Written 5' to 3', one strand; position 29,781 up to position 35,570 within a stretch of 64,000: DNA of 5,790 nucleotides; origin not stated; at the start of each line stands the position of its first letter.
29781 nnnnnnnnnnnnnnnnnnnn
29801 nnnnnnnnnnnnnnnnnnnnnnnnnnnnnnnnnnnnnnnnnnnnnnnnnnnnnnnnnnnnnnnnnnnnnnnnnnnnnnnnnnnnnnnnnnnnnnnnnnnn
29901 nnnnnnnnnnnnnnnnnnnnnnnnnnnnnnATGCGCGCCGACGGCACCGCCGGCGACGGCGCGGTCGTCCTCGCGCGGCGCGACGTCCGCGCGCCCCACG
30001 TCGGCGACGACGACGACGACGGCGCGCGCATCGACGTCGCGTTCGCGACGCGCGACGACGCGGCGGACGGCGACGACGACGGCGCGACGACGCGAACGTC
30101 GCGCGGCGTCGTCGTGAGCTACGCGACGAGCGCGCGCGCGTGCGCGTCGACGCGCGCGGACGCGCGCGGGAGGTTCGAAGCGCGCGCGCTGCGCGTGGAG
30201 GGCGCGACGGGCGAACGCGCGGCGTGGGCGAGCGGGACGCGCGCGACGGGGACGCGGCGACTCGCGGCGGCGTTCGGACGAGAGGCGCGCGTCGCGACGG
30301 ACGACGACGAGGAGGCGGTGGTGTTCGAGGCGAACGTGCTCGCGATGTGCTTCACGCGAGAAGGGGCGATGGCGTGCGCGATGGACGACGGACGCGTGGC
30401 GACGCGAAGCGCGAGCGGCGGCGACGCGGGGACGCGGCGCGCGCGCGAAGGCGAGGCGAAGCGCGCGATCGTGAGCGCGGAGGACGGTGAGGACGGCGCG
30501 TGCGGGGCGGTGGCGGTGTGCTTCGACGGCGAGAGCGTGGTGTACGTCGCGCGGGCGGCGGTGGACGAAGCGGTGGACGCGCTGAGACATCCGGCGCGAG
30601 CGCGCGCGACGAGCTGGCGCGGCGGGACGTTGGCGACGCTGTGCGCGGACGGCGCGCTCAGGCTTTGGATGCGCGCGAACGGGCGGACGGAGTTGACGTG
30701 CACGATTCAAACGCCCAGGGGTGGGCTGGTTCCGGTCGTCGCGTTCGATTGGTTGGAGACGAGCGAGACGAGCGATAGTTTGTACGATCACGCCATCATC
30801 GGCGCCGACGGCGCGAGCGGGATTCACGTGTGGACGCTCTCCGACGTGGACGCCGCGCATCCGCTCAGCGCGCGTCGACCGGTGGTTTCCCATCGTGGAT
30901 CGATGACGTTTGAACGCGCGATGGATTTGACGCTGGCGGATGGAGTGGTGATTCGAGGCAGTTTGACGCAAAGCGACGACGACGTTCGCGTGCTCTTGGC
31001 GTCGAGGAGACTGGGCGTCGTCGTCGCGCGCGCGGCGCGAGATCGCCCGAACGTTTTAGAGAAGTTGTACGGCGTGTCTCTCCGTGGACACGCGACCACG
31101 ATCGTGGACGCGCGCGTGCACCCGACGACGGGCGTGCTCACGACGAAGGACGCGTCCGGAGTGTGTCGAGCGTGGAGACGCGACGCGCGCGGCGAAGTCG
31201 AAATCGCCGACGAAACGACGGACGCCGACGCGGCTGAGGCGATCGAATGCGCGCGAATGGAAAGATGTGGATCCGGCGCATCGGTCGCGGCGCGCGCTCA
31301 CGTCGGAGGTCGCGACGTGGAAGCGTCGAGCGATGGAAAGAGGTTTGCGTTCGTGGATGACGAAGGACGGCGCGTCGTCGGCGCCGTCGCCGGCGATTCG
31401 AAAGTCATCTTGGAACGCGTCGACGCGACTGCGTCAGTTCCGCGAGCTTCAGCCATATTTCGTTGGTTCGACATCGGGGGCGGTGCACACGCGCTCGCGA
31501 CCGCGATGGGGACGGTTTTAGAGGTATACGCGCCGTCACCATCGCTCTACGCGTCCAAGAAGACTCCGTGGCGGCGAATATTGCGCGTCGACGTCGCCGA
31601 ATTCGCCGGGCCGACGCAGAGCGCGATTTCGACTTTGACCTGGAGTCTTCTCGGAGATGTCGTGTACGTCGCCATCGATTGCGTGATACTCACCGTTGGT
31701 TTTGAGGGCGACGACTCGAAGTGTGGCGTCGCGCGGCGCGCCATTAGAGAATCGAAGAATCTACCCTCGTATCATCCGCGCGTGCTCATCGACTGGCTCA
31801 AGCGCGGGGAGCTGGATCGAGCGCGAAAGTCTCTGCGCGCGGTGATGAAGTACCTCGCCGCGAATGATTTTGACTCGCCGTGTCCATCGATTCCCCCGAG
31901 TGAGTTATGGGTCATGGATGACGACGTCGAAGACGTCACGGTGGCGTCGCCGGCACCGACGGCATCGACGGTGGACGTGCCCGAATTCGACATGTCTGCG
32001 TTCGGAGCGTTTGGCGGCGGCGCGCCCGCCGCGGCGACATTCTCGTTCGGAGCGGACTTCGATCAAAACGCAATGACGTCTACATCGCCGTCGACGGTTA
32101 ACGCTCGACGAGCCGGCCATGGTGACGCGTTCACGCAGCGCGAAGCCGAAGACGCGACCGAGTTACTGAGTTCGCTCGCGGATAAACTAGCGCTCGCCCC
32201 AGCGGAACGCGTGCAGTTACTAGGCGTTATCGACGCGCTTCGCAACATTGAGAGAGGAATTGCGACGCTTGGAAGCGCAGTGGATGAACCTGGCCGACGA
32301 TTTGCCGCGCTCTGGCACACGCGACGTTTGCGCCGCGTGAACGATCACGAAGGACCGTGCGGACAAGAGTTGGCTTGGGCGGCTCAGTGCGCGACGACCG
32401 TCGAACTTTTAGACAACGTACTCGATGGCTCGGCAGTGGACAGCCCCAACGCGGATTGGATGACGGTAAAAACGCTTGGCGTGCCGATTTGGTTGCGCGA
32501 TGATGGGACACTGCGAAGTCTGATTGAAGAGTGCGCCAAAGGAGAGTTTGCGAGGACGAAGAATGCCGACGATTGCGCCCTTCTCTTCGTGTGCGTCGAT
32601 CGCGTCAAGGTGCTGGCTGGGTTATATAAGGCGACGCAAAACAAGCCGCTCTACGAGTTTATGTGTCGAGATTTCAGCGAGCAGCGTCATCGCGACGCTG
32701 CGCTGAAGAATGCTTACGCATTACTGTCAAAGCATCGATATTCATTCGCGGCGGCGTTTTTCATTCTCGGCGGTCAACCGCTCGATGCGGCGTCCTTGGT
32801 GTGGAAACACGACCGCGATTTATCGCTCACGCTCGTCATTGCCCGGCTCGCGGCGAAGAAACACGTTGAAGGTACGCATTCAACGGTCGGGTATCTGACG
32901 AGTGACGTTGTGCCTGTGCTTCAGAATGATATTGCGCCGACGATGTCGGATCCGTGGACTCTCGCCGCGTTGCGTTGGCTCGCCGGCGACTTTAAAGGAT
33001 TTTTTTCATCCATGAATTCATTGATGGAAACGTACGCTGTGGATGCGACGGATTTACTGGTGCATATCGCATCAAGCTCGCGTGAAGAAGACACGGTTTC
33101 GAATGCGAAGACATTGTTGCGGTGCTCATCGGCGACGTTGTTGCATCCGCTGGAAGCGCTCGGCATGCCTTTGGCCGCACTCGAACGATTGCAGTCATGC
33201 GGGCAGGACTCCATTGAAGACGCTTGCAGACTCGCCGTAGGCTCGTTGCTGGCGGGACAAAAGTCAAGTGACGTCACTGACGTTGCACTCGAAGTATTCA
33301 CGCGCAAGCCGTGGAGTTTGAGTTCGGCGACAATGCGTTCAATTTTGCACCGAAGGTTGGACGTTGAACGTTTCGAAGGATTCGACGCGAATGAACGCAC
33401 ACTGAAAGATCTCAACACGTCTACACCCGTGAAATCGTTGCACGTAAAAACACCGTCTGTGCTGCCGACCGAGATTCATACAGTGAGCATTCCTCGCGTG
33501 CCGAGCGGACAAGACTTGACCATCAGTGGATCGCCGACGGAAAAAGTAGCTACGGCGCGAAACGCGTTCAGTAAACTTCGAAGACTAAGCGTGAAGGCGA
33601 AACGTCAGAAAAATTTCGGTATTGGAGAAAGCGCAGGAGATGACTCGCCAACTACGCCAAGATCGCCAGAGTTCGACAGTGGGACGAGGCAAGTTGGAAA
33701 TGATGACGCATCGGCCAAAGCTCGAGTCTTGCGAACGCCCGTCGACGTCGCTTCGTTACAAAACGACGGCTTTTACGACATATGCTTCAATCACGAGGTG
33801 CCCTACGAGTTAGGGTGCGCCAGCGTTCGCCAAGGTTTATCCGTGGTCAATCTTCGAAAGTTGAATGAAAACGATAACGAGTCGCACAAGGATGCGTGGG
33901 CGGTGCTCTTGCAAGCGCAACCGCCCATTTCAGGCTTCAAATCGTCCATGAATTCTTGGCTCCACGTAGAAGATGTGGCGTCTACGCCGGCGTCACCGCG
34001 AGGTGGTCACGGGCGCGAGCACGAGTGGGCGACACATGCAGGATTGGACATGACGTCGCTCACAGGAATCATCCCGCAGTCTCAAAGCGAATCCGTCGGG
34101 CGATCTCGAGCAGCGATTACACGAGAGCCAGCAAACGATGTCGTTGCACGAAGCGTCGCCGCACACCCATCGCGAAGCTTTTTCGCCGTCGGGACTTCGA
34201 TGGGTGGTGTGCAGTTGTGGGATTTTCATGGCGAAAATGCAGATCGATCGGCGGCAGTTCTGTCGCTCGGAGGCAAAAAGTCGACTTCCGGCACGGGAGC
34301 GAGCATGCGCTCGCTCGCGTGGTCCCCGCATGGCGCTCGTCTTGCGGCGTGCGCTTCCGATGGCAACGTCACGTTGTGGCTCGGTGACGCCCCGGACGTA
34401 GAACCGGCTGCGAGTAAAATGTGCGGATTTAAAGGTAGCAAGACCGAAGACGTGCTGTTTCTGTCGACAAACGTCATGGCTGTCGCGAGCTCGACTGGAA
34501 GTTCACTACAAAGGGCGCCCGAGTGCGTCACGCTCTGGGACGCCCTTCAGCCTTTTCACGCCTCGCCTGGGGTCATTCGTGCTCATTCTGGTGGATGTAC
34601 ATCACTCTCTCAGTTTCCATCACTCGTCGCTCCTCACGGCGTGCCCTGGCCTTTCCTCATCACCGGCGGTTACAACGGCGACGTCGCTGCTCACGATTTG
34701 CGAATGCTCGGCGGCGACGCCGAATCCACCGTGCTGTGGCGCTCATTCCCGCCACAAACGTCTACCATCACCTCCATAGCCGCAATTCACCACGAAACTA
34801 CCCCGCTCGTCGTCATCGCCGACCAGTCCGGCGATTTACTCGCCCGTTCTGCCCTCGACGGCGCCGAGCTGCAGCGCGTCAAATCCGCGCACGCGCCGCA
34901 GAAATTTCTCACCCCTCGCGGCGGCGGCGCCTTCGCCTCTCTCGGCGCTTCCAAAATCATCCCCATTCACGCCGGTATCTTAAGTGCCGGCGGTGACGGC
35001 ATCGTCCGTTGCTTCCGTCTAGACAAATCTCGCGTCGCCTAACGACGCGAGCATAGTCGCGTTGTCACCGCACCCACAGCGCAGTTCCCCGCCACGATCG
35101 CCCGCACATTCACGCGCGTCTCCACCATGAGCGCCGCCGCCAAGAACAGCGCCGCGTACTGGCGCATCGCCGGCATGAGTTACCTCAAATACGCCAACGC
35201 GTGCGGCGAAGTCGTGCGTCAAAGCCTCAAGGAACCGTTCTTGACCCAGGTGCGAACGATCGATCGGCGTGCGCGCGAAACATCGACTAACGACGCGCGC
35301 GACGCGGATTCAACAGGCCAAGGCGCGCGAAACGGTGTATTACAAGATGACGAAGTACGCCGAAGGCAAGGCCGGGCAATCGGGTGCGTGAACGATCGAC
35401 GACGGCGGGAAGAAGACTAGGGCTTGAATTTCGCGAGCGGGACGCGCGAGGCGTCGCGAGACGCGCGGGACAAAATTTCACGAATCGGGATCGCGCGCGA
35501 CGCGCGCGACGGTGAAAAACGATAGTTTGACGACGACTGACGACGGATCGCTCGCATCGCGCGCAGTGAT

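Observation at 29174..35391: Head-to-head pairing of V-ATPase proteolipid subunit c with a Rav1/DMXL-like V-ATPase assembly regulator, followed 84 bp downstream by mitochondrial ATP synthase epsilon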

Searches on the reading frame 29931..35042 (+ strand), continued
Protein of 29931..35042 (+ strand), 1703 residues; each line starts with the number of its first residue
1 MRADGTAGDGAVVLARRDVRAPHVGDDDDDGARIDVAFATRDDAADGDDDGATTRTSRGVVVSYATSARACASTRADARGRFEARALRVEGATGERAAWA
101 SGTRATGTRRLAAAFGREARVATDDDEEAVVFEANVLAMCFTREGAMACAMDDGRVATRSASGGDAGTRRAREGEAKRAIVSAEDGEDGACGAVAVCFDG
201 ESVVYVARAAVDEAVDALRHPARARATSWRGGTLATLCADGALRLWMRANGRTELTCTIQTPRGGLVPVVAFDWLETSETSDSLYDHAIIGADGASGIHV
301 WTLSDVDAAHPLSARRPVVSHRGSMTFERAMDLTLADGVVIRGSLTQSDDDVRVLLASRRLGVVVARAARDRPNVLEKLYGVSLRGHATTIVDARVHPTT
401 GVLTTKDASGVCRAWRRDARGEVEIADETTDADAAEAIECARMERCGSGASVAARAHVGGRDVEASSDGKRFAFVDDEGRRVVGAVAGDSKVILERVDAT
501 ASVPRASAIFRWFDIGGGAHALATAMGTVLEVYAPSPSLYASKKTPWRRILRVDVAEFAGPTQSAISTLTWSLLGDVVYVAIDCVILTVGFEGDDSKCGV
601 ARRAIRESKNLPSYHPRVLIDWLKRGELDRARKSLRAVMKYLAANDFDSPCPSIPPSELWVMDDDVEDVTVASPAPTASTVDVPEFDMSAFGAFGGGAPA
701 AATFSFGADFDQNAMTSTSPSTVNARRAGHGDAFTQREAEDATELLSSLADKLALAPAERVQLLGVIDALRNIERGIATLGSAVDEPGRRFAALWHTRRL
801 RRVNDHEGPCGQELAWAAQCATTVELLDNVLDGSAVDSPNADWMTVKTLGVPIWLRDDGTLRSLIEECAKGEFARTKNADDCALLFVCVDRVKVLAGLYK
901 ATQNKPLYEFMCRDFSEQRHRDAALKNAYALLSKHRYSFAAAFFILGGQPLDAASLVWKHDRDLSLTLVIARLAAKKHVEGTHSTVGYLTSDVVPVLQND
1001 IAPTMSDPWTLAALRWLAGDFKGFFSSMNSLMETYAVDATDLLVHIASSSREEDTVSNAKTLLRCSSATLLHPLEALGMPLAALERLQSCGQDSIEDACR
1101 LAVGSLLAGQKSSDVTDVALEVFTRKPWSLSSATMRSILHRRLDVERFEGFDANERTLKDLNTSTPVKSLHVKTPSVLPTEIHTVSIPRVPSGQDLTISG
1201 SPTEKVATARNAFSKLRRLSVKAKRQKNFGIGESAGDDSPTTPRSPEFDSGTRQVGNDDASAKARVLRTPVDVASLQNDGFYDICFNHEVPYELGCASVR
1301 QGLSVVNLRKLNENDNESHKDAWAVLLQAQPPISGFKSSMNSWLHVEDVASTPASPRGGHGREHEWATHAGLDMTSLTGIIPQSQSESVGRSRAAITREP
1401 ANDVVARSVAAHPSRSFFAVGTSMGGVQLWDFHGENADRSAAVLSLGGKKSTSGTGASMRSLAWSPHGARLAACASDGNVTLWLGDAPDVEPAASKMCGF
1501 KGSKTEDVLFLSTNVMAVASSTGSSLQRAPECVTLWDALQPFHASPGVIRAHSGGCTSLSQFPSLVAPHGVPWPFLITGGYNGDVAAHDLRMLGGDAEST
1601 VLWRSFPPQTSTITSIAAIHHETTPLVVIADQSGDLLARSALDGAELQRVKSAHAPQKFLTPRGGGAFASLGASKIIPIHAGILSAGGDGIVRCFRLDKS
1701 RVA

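Call 30: search_protein_families(library=pfam, proteins=[L029:9463-12093:-, L029:12386-13240:+, L029:13313-14014:-, L029:11594-12280:+, L032:418-1104:+, L032:2464-9021:+], max_evalue=0.01)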
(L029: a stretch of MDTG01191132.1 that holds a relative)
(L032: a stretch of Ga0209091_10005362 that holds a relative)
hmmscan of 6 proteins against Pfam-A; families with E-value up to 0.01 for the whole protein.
L029:9463-12093:- (876 aa): 31 families (the best 25 are shown)
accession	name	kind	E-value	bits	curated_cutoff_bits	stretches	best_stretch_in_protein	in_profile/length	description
PF07724.20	AAA_2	-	7.1e-67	225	27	1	553-725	1-166/166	AAA domain (Cdc48 subfamily)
PF17871.7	AAA_lid_9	-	2.7e-28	98.3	22.8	1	414-482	1-69/104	AAA lid domain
PF00004.35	AAA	-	5.2e-25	88.8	21.2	2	272-387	2-109/131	ATPase family associated with various cellular activities (AAA)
PF07728.20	AAA_5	-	2.2e-18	67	22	1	558-679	2-125/139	AAA domain (dynein-related subfamily)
PF10431.15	ClpB_D2-small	-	4.7e-17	62.2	21.9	1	731-810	1-80/81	C-terminal, D2-small domain, of ClpB protein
PF00158.32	Sigma54_activat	-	1.9e-11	44.4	20.2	1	552-681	19-147/168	Sigma-54 interaction domain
PF13401.12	AAA_22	-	2.6e-09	37.9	27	1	267-353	4-96/130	AAA domain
PF20720.3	nSTAND3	-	5.4e-08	33.1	27.2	1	558-596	20-58/155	Novel STAND NTPase 3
PF13191.12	AAA_16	-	6.9e-08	33.6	32.6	1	249-295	2-51/167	AAA ATPase domain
PF01078.27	Mg_chelatase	-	9.6e-08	32.1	20.3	0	254-296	9-50/207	Magnesium chelatase, subunit ChlI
PF13173.12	AAA_14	-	3e-07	30.9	27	0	558-654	5-88/129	AAA domain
PF07726.17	AAA_3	-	3.1e-06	27.5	27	1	558-676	2-110/131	ATPase family associated with various cellular activities (AAA)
PF13238.12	AAA_18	-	3.5e-06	27.9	29.4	0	558-583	1-25/128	AAA domain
PF06414.18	Zeta_toxin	-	9.2e-06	25.7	22.3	1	552-596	14-56/199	Zeta toxin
PF05496.18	RuvB_N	-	1.6e-05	25.2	27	0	552-577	30-55/159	Holliday junction DNA helicase RuvB P-loop domain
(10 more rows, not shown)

L029:12386-13240:+ (284 aa): 2 families
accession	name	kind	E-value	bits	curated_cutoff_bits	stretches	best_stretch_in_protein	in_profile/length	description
PF00378.25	ECH_1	-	7.2e-50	170.1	27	1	20-281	4-248/251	Enoyl-CoA hydratase/isomerase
PF16113.10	ECH_2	-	8.5e-29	101.5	27.2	1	23-208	2-175/335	Enoyl-CoA hydratase/isomerase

L029:13313-14014:- (233 aa): 1 family
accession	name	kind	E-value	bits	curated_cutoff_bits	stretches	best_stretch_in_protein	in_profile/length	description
PF03420.18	Peptidase_S77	-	1.6e-07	31.5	27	0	119-226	97-190/198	Prohead core protein serine protease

L029:11594-12280:+ (228 aa): 0 families

L032:418-1104:+ (228 aa): 0 families

L032:2464-9021:+ (2185 aa): 5 families
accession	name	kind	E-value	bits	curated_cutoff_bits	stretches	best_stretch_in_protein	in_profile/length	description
PF12234.13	Rav1p_C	-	1.4e-52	179.4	27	1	965-1302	242-559/640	RAVE protein 1 C terminal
PF23414.1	Beta-prop_EML_2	-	1.2e-05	25.3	90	0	2070-2129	171-221/266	Echinoderm microtubule-associated protein second beta-propeller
PF25171.1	Beta-prop_WDR36-Utp21_1st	-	4.5e-05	23.4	80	1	2051-2184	164-265/266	WDR36/Utp21 first beta-propeller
PF12894.13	ANAPC4_WD40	-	0.00031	21.4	22.9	0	1922-1949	42-69/91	Anaphase-promoting complex subunit 4 WD40 domain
PF24796.1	WDR55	-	0.00097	18.7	200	0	309-335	268-294/296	WDR55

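Call 38: search_solved_structures(query=window:29931-35042:+, max_evalue=0.01, show_alignments=0)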
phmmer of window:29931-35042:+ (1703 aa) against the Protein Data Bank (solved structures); distinct sequences matched with E-value up to 0.01: 4.
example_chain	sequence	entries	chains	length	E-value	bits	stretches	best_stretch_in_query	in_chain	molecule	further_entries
9cop_x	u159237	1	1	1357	9.7e-16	59.7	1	800-973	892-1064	Regulator of V-ATPase in vacuolar membrane protein 1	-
3fm0_A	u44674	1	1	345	1.5e-05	26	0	1457-1496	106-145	Protein CIAO1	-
2hes_X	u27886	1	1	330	0.0013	19.6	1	1398-1518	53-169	Ydr267cp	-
8ro0_q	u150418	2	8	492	0.0019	19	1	1390-1483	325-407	Pre-mRNA-processing factor 19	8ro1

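Call 39: search_solved_structures(query=A1, max_evalue=0.01, show_alignments=0)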
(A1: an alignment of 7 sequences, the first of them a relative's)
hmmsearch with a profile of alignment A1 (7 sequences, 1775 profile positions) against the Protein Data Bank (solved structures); distinct sequences matched with E-value up to 0.01: 30.
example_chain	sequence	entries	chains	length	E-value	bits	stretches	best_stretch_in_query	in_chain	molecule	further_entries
9cop_x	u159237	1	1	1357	4.9e-42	146.8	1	829-1054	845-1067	Regulator of V-ATPase in vacuolar membrane protein 1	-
2ymu_A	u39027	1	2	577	2.5e-14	54.9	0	1525-1555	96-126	WD-40 REPEAT PROTEIN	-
7bie_A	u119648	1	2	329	2.2e-12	48.5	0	1525-1555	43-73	nvWRAP-T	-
7big_A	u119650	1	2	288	1.8e-11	45.5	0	1525-1555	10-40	v13WRAP-T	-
7bid_A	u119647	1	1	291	4.3e-10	40.9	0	1525-1555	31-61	v31WRAP-T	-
7bif_A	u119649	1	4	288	2.8e-09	38.2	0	1525-1555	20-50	v22WRAP-T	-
3fm0_A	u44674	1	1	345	8.2e-08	33.3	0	1480-1575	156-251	Protein CIAO1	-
5yzv_A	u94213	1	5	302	3.4e-06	28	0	1523-1556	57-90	Probable serine/threonine-protein kinase PkwA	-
9qfq_P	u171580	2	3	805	8.8e-06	26.6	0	1530-1578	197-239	WD repeat-containing protein 1,Methylated-DNA--protein-cysteine methyltransferase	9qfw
8ro0_q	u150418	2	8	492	4.7e-05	24.2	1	1460-1554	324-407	Pre-mRNA-processing factor 19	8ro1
2hes_X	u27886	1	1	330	5.9e-05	23.9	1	1470-1560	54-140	Ydr267cp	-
6r60_A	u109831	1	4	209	7.3e-05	23.6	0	1525-1555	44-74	WD-40 repeat protein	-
6r5y_A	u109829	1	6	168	0.00019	22.2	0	1525-1555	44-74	WD-40 repeat protein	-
9e78_0L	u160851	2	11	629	0.00028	21.6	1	1679-1769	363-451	CFAP52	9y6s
6r5z_A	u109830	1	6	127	0.00081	20.1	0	1525-1555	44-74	9-bladed beta-propeller formed by three 3-bladed fragments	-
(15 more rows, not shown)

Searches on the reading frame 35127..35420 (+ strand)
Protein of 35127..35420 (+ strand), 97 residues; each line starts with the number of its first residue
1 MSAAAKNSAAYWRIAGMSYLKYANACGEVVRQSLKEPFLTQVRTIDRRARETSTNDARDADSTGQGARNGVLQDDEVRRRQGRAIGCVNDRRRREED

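Call 3: search_protein_families(library=pfam, proteins=[window:35127-35420:+], max_evalue=0.1)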
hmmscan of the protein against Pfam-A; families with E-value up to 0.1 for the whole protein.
window:35127-35420:+ (97 aa): 1 family
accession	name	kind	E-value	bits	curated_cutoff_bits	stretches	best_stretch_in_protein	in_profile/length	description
PF04627.18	ATP-synt_Eps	-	3.6e-13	49.7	27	1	10-41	1-32/49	Mitochondrial ATP synthase epsilon chain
